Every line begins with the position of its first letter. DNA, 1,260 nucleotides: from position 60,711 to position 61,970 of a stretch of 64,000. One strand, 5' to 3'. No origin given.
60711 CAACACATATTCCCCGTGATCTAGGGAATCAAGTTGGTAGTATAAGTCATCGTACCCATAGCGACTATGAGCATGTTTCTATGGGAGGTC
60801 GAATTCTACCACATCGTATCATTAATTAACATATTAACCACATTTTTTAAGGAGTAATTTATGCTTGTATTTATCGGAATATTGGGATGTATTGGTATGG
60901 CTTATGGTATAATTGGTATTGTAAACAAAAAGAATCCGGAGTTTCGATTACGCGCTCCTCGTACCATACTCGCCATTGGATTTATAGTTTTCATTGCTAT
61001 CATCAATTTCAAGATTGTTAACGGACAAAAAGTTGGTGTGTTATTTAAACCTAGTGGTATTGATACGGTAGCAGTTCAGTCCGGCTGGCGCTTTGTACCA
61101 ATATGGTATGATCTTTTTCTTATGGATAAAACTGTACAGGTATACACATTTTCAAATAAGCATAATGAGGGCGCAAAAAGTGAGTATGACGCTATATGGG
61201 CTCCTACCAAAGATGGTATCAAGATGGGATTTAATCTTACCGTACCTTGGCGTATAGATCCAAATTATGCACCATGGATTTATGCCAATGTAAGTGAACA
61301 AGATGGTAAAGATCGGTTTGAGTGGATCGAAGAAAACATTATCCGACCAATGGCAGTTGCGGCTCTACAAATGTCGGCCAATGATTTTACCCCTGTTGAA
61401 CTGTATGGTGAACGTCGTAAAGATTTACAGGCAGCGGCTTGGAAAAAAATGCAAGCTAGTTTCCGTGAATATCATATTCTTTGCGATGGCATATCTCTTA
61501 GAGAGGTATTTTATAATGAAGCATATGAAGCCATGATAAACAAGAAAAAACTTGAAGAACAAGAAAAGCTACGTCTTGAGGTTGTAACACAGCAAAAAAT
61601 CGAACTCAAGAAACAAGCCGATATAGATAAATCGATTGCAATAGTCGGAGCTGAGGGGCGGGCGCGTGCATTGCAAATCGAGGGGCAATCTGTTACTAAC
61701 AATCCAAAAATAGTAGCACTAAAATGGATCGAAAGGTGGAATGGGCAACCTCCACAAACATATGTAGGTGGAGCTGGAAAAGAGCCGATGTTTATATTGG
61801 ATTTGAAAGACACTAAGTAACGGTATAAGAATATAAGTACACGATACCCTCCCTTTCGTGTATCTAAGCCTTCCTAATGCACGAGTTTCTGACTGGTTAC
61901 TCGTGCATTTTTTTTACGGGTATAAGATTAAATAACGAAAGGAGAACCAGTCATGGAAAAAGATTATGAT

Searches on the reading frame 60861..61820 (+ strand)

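Call 9: search_protein_families(library=pfam, proteins=[window:60861-61820:+], max_evalue=0.01)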
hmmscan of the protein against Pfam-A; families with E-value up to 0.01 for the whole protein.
window:60861-61820:+ (319 aa): 1 family
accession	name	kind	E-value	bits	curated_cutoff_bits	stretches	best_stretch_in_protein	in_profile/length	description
PF01145.31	Band_7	-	9.2e-20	71.9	23.6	1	52-247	2-170/176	SPFH domain / Band 7 family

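Call 10: search_protein_families(library=phrogs, proteins=[window:60861-61820:+], max_evalue=0.001)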
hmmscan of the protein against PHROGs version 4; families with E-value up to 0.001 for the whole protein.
window:60861-61820:+ (319 aa): 2 families
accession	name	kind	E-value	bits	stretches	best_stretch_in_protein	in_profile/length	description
phrog_200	-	other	9.5e-42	144.4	1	35-310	88-356/379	lipoprotein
phrog_38808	-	unknown function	7.9e-05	23.9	1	264-306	19-61/68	-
